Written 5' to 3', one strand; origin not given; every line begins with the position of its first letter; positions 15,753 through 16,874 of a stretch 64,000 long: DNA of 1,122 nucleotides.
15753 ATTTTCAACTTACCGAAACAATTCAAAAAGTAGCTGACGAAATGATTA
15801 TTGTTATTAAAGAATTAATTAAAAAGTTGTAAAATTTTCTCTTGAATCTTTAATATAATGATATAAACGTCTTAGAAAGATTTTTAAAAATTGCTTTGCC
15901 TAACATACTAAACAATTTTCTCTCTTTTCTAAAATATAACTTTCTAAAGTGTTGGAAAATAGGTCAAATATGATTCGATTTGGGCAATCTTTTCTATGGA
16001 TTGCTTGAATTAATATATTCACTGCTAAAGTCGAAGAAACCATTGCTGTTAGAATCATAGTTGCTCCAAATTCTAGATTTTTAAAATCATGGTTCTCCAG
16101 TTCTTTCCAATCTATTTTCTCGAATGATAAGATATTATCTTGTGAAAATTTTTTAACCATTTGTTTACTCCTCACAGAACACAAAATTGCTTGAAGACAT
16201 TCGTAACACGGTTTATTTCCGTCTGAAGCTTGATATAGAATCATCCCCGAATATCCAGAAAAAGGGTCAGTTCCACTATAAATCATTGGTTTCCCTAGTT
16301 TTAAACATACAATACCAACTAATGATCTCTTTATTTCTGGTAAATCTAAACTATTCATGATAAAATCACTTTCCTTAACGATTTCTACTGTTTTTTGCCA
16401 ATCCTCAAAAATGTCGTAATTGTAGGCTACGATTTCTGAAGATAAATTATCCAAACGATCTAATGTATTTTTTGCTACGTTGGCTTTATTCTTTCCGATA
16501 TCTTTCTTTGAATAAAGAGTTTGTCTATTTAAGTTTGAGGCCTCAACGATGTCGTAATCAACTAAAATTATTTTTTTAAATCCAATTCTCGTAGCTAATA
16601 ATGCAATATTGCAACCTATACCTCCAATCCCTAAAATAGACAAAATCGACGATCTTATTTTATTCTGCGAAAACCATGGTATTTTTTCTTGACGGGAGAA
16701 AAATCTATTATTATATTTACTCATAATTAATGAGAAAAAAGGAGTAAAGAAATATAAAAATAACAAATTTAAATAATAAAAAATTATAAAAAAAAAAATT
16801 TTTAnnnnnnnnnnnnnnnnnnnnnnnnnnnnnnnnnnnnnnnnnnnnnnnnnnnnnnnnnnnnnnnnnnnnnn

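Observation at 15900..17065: Ubiquitin-family gene with a GG+tail C-terminus directly upstream of a compact E1-like gene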

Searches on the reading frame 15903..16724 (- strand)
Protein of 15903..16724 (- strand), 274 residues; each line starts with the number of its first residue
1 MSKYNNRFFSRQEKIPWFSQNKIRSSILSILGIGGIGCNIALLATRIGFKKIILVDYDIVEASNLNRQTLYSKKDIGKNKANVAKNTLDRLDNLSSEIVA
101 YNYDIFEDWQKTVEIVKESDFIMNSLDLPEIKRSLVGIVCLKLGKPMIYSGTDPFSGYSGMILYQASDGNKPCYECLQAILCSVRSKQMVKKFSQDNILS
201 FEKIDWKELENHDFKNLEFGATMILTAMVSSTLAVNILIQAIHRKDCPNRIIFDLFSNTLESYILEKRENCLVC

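Call 8: search_protein_families(library=pfam, proteins=[window:15903-16724:-], max_evalue=1)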
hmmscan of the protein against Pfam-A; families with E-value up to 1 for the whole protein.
seq(274 aa): 2 families
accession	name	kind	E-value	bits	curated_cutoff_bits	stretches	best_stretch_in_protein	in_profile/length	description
PF00899.27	ThiF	-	1.5e-41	142.6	28.1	1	19-272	14-237/238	ThiF family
PF02826.25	2-Hacid_dh_C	-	0.0012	18.7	25.1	1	16-59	27-69/178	D-isomer specific 2-hydroxyacid dehydrogenase, NAD binding domain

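Call 10: find_related_loci(query=window:15903-16724:-, collection=genome_contigs, flank=6000)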
Query seq(274 aa) (274 aa) in genome_contigs; peptide patterns used: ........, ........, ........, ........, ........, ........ (x = any residue, [..] = any of these).
98 stretches matched a pattern; 10 encode a relative of the query (tblastn E <= 1e-3); 10 distinct loci.
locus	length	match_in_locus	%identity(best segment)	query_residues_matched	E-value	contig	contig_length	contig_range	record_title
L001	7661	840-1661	93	1-274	6e-173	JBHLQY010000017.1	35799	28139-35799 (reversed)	MAG: Candidatus Thorarchaeota archaeon isolate QM1B.325 QM1B.325@3290, whole genome shotgun sequence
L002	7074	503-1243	32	9-274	3e-25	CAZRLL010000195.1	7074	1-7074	MAG TPA_asm: uncultured archaeon isolate binchicken_co85_74 genome assembly, contig: NODE_4610_length_7074_cov_19.286935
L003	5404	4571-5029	37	8-168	7e-21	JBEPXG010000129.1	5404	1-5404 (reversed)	MAG: Halanaerobiales bacterium isolate 02_S197.concoct.042 NODE_10012_length_5404_cov_1.460110, whole genome shotgun seq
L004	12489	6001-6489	37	8-178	1e-19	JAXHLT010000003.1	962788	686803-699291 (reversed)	MAG: Halanaerobiales bacterium isolate Salar_de_Ascotan_soil_MAG_ASO31 contig_606_polypolish, whole genome shotgun seque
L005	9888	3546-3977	35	9-161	5e-16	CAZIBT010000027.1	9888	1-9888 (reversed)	MAG TPA_asm: uncultured Nautiliales bacterium isolate binchicken_co188_89 genome assembly, contig: NODE_5919_length_9888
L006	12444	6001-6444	32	9-157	4e-15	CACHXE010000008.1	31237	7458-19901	uncultured Pelagibacteraceae bacterium isolate AG-430-L09 genome assembly, contig: AG-430-L09_NODE_8, whole genome shotg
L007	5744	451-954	29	2-177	2e-12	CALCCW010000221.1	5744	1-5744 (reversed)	MAG TPA_asm: uncultured candidate division Zixibacteria bacterium isolate DRR093004_bin.15_CONCOCT_v1.1_MAG genome assem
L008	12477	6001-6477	30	12-177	5e-12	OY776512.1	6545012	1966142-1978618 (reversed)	MAG: Desulfarculaceae bacterium isolate e2237022-3439-453f-a1e0-3d3180ebaa11 genome assembly, chromosome: 1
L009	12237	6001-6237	41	2-81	8e-12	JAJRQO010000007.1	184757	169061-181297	MAG: Candidatus Zixiibacteriota bacterium isolate Dive100_bin10.64 k141_212970, whole genome shotgun sequence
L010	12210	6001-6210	45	11-81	4e-9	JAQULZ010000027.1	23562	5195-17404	MAG: Victivallaceae bacterium isolate STD1_142 NODE_4633_length_23562_cov_4.721869_Sandtown_D1, whole genome shotgun seq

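Call 14: search_solved_structures(query=window:15903-16724:-, max_evalue=0.001, show_alignments=3)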
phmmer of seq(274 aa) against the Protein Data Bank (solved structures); distinct sequences matched with E-value up to 0.001: 72 (the best 60 are shown).
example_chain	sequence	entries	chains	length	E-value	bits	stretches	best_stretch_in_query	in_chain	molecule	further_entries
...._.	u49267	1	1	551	8.1e-20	74.1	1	28-176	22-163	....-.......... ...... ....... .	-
9dqb_B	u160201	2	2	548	8.4e-20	74.1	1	28-176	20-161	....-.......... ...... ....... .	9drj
6xog_B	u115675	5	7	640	9.4e-20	73.9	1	28-176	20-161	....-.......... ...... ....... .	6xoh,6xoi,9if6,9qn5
3kyc_B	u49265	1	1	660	9.4e-20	73.9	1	28-176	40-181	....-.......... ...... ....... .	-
6cwy_D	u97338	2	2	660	9.4e-20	73.9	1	28-176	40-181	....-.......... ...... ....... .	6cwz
1y8q_B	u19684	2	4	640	9.6e-20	73.9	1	28-176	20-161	Ubiquitin-like 2 activating enzyme E1B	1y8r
5tr4_A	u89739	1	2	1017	1.3e-18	70.1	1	18-169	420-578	Ubiquitin-activating enzyme E1 1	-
3h5n_A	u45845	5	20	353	1.7e-18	69.8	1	13-181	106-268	MccB protein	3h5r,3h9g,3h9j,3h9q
3h5a_A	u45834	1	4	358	1.7e-18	69.8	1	13-181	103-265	MccB protein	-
6om4_A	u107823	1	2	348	1.8e-18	69.7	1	13-180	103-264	MccB protein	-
6nya_A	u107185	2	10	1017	1.9e-18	69.7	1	18-169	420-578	Ubiquitin-activating enzyme E1 1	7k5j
3cmm_A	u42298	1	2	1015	1.9e-18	69.7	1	18-169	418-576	Ubiquitin-activating enzyme E1 1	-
5l6h_A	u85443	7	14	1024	2e-18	69.6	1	18-169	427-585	Ubiquitin-activating enzyme E1 1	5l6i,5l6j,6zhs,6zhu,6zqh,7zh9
4nnj_A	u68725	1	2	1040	2.1e-18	69.5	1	18-169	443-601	Ubiquitin-activating enzyme E1 1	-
6zht_C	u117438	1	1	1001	1.5e-17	66.7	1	18-169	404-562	Ubiquitin-activating enzyme E1 1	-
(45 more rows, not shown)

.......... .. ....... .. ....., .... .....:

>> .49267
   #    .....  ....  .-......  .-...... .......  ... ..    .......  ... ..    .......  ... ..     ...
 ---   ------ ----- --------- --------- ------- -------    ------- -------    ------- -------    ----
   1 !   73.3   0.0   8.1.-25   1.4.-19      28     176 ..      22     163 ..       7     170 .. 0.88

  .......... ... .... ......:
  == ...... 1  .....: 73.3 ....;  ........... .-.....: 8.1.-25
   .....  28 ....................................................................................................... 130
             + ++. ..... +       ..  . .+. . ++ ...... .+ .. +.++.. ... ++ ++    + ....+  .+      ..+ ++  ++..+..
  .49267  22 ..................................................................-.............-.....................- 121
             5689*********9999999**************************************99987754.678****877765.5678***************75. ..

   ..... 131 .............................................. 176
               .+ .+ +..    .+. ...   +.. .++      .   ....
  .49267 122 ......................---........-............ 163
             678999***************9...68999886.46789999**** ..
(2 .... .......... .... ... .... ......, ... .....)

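Call 25: find_homologous_proteins(query=window:15903-16724:-, max_evalue=0.00001)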
Query seq(274 aa) (274 aa): 37 proteins with E <= 0.00001 among 1286 candidates.
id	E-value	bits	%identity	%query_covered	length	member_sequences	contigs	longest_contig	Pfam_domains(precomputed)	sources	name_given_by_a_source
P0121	8.9e-167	571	93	100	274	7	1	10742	PF00899.28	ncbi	-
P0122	2.5e-126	438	69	100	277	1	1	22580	PF00899.28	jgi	jgi:adenylyltransferase/sulfurtransferase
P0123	3.4e-125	434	68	100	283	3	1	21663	PF00899.28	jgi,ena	-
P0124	2.4e-124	432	67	100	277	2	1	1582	PF00899.28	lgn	-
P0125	3.5e-124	431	69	97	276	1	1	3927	PF00899.28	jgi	jgi:molybdopterin/thiamine biosynthesis adenylyltransferase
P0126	6.1e-124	430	68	97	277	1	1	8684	PF00899.28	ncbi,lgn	-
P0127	5.5e-121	421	67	97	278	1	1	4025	PF00899.28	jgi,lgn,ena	-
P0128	1.7e-120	419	65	100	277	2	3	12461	PF00899.28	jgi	-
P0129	3.5e-120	418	66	100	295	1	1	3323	PF00899.28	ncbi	-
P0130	1.2e-118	413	65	100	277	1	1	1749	PF00899.28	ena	-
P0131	1.1e-116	407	66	97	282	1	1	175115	PF00899.28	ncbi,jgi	ncbi:MAG: HesA/MoeB/ThiF family protein [Promethearchaeota archaeon]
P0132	2.1e-116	406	63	100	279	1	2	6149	PF00899.28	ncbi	-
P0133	9.5e-114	397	65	98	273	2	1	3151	PF00899.28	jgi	-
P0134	2.4e-112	392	64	100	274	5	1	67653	PF00899.28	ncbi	ncbi:MAG: HesA/MoeB/ThiF family protein [Promethearchaeia archaeon]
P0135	1.7e-111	389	63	97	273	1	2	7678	PF00899.28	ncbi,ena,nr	ncbi:MAG: hypothetical protein EU544_01700 [Promethearchaeota archaeon]|nr:MAG: hypothetical protein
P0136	3.1e-111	389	61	100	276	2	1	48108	PF00899.28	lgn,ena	-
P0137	8.3e-111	387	62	99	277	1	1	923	PF00899.28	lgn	-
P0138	1.1e-110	387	61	97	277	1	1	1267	PF00899.28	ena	-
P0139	8.3e-110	384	63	97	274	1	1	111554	PF00899.28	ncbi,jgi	ncbi:MAG: ThiF family adenylyltransferase [Promethearchaeota archaeon]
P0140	7.4e-109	381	61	100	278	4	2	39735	PF00899.28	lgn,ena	-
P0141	1.7e-105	370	59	97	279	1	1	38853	PF00899.28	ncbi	-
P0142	3.7e-105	369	60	100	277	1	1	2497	PF00899.28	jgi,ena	-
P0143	1.3e-103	364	58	98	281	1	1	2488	PF00899.28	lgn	-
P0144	3.4e-102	359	58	100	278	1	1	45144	PF00899.28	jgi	-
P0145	1.8e-89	317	51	99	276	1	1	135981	PF00899.28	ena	-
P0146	7.1e-87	309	50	100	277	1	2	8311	PF00899.28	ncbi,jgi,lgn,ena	-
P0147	7.3e-83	296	50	96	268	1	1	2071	PF00899.28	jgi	jgi:molybdopterin/thiamine biosynthesis adenylyltransferase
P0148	1.1e-53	200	61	54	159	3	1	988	PF00899.28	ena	-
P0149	2.5e-53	199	39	97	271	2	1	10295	PF00899.28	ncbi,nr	ncbi:MAG: ThiF family adenylyltransferase [Candidatus Helarchaeota archaeon]|nr:ThiF family adenylyl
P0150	7.6e-51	191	41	89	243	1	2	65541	PF00899.28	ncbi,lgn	-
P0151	2.6e-15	74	32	65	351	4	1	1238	PF00899.28,PF00581.26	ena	-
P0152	9.3e-13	66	30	67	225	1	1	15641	PF00899.28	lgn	-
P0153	1.5e-11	62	34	58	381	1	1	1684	PF00899.28,PF00581.26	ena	-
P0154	1.1e-9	56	27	97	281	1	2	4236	PF00899.28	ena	-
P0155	1.2e-9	56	37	45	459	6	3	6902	PF00899.28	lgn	-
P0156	1.1e-8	52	29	63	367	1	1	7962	PF00899.28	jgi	jgi:bacteriocin biosynthesis cyclodehydratase domain-containing protein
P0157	2.1e-8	52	47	27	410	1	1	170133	PF00899.28,PF13671.13,PF01202.29,PF13238.13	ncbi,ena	-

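Call 28: find_related_loci(query=A3, collection=genome_contigs, flank=10000)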
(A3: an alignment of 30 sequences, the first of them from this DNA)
Query A3 (274 aa) in genome_contigs; peptide patterns used: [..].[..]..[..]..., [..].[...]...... (x = any residue, [..] = any of these).
600 stretches matched a pattern (row limit reached: there are more); 578 encode a relative of the query (tblastn E <= 1e-3); the best 80 are kept; 80 distinct loci.
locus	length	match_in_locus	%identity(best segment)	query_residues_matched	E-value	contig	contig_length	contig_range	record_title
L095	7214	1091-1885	42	5-274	3e-57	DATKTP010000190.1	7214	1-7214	MAG TPA_asm: Candidatus Deferrimicrobium sp. isolate SMAG_U14084 k141_1053105, whole genome shotgun sequence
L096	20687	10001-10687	28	9-274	5e-23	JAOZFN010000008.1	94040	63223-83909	MAG: Thermoproteota archaeon isolate INS_M12_B43 4-CGB7-1_contig_2033, whole genome shotgun sequence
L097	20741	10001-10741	28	5-248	2e-20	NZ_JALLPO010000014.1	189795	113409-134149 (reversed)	Sphaerisporangium perillae strain NEAU-ZS1 Scaffold14, whole genome shotgun sequence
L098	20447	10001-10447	35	5-151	2e-19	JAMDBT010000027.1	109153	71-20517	MAG: Thermoplasmatota archaeon isolate FK_Sedi_B_Bin.205 NODE_276_length_109153_cov_58.5834, whole genome shotgun sequen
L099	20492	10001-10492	34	9-177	3e-19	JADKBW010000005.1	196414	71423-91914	MAG: Flavobacterium sp. isolate OdNE_18-Q3-R46-58_BATAC.16 tig00005915-10-1942200, whole genome shotgun sequence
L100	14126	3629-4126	30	19-186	3e-19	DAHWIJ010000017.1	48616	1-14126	MAG TPA_asm: Thermoplasmatales archaeon isolate clean190 k141_336342, whole genome shotgun sequence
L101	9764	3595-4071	34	13-176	5e-19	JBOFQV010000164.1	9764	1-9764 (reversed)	MAG: Clostridium sp. isolate WFFMC_MAG_699 k139_111803_flag=0_multi=4.4204_len=9764, whole genome shotgun sequence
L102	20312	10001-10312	43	19-127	3e-18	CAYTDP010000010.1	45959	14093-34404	MAG TPA_asm: uncultured Halanaerobiaceae bacterium isolate SRP201947_co1_372 genome assembly, contig: NODE_104_length_45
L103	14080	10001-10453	35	19-177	3e-18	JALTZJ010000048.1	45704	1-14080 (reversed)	MAG: Acidilobaceae archaeon isolate S141_metabat2_scaf2bin.130 S141_NODE_422_length_45704_cov_4.372578, whole genome sho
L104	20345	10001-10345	38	20-139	4e-18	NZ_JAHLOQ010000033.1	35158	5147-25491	Intestinibacter bartlettii strain N19 No19_ctg033, whole genome shotgun sequence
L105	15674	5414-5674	44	3-88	4e-18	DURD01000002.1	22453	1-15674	MAG TPA_asm: Erysipelotrichaceae bacterium isolate AS08sgBPME_6 12042_AS08, whole genome shotgun sequence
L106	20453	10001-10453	32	19-177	7e-18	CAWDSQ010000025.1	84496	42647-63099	MAG: uncultured delta proteobacterium isolate MFD04716.bin.2.188 genome assembly, contig: contig_53797, whole genome sho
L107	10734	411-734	38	21-132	2e-17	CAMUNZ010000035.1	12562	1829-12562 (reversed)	MAG TPA_asm: uncultured Campylobacter sp. isolate SRR10258555_bin.5_metaWRAP_v1.3_MAG genome assembly, contig: ERZ133827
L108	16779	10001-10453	31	19-177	5e-17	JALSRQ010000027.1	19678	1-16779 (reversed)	MAG: Thermaceae bacterium isolate 356-308_metabat1_scaf2bin.078 356-308_scaffold_1566_c1, whole genome shotgun sequence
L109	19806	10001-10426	33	9-151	1e-16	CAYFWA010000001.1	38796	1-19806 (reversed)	MAG TPA_asm: uncultured Myxococcales bacterium isolate ERP107533_co1_80 genome assembly, contig: NODE_389_length_38796_c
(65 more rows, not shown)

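Call 30: find_encoding_contigs(protein=P0131, flank=5000, max_places=1)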
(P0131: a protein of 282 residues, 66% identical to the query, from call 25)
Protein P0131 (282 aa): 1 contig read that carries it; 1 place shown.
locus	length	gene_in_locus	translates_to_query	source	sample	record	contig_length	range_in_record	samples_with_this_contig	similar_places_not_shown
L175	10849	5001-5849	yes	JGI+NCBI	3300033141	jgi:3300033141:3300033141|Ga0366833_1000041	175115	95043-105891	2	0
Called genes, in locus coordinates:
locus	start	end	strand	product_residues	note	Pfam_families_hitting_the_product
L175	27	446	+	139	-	-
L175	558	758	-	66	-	-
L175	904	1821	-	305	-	-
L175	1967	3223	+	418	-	PF00108:Thiolase_N (faint), PF22691:Thiolase_C_1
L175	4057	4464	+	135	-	-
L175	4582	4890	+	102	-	-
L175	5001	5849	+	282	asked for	PF00899:ThiF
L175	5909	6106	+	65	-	-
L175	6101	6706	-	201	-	PF01750:HycI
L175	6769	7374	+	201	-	PF02778:tRNA_int_endo_N (weak), PF01974:tRNA_int_endo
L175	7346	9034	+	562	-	PF01850:PIN (weak), PF00437:T2SSE (weak), PF20720:nSTAND3 (faint)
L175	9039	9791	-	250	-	PF02146:SIR2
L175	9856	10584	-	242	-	PF02811:PHP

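Call 31: find_encoding_contigs(protein=P0139, flank=5000, max_places=1)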
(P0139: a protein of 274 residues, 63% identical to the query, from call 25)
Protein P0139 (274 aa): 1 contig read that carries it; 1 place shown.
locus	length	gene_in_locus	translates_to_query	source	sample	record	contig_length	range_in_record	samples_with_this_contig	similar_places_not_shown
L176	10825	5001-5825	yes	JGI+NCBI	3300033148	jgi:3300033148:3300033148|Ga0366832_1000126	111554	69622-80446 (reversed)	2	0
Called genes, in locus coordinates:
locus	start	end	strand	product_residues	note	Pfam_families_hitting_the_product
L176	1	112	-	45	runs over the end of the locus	-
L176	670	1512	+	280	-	PF12724:Flavodoxin_5 (weak), PF13187:Fer4_9 (faint), PF12838:Fer4_7 (faint), PF00037:Fer4 (weak)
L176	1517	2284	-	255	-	-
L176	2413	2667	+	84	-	-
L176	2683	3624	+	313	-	PF02558:ApbA, PF08546:ApbA_C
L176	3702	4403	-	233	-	PF02517:Rce1-like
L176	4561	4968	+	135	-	-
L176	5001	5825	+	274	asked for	PF00899:ThiF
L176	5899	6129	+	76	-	-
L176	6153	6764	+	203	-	PF02778:tRNA_int_endo_N (weak), PF01974:tRNA_int_endo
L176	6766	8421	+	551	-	PF01850:PIN, PF00437:T2SSE (weak), PF20720:nSTAND3 (weak)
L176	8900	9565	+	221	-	-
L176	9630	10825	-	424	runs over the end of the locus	PF00083:Sugar_tr, PF07690:MFS_1, PF00083:Sugar_tr (weak), PF07690:MFS_1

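Call 32: find_encoding_contigs(protein=P0145, flank=5000, max_places=1)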
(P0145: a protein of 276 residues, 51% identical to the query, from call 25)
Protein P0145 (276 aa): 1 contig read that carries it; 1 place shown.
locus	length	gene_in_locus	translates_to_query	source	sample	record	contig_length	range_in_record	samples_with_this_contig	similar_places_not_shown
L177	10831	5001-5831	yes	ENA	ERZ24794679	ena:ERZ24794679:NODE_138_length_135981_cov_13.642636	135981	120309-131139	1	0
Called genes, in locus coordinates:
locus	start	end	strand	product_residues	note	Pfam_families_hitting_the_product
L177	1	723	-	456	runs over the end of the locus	-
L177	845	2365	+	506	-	PF02310:B12-binding, PF04055:Radical_SAM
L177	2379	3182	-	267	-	PF00702:Hydrolase, PF13419:HAD_2, PF13242:Hydrolase_like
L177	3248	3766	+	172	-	-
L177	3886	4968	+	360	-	PF00483:NTP_transferase, PF25084:LbH_EIF2B, PF25087:GMPPB_C (faint)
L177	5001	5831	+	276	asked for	PF00899:ThiF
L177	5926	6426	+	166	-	-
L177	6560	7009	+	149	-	-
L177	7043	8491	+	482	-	PF00224:PK, PF02887:PK_C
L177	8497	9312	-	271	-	PF12822:ECF_trnsprt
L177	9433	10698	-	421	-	PF03215:Rad17, PF05496:RuvB_N (faint), PF13401:AAA_22 (faint), PF00004:AAA, PF07728:AAA_5 (faint), PF13173:AAA_14 (faint)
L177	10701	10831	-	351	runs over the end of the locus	PF08542:Rep_fac_C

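Call 33: find_encoding_contigs(protein=P0150, flank=5000, max_places=1)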
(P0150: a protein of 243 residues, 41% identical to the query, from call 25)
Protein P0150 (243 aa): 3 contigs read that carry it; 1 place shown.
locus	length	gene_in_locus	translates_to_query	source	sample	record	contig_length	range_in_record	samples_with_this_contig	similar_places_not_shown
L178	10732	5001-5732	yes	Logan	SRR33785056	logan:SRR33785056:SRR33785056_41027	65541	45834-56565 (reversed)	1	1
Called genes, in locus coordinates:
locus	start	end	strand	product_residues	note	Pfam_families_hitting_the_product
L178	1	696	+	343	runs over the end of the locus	PF19773:DUF6259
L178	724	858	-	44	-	PF24460:DUF7575 (faint), PF13248:Zn_ribbon_3 (faint)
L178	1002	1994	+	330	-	-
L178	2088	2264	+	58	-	-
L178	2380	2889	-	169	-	PF00179:UQ_con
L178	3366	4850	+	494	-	PF01398:JAB, PF03665:UPF0172, PF14464:Prok-JAB (weak)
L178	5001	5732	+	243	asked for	PF00899:ThiF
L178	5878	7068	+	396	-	PF00092:VWA, PF04056:Ssl1, PF13519:VWA_2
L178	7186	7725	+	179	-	-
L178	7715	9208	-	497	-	PF01663:Phosphodiest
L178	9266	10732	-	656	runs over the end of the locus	PF00025:Arf, PF00071:Ras, PF01926:MMR_HSR1 (weak), PF08477:Roc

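Call 48: search_protein_families(library=ncbifam, proteins=[window:15903-16724:-], max_evalue=0.01)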
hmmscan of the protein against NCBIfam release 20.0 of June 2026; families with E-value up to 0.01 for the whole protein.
seq(274 aa): 24 families
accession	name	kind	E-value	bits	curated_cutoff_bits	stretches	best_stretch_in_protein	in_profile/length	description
TIGR02356.1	adenyl_thiF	equivalog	1.2e-26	93.4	275.25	1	19-178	15-166/203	thiazole biosynthesis adenylyltransferase ThiF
NF006395.0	PRK08644.1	equivalog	2e-25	89.7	159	1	20-148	25-150/215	sulfur carrier protein ThiS adenylyltransferase ThiF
NF006444.0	PRK08762.1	equivalog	1e-23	83.6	449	1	19-177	141-294/387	molybdopterin-synthase adenylyltransferase MoeB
TIGR02355.1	moeB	equivalog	3.8e-23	82.1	376.55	1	16-182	15-174/240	molybdopterin-synthase adenylyltransferase MoeB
NF004281.0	PRK05690.1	subfamily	1.1e-22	80.5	266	1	15-179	22-179/250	molybdopterin-synthase adenylyltransferase MoeB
TIGR02354.1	thiF_fam2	equivalog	4.9e-21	75.5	152.2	1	21-143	17-135/200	thiamine biosynthesis protein ThiF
NF009123.0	PRK12475.1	subfamily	1e-18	67.7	510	1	14-178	13-171/338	MoeB/ThiF family adenylyltransferase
NF005902.0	PRK07878.1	equivalog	2.8e-18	66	647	1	19-178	36-191/392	adenylyltransferase/sulfurtransferase MoeZ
NF005646.0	PRK07411.1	equivalog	2.7e-17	63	633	1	19-177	32-182/390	molybdopterin-synthase adenylyltransferase MoeB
NF006204.0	PRK08328.1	equivalog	6.2e-15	55.4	339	1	19-159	21-158/231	hypothetical protein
NF047750.1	SAMPActivE1UbaA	equivalog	8.5e-15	54.8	450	1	19-177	26-175/270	SAMP-activating enzyme E1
NF004111.0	PRK05600.1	equivalog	9.9e-14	51.2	437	1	18-159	31-171/371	ThiF family adenylyltransferase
NF058523.1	6A-MBL_cap2_3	equivalog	7.4e-13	47.9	320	1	26-124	299-397/665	anti-phage 6A-MBL system cap2_3 protein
TIGR01408.1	Ube1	subfamily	4e-12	44.7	750.05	1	20-152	414-551/1008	ubiquitin-activating enzyme E1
NF006077.0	PRK08223.1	equivalog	1.4e-10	40.7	266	1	3-131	6-131/296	hypothetical protein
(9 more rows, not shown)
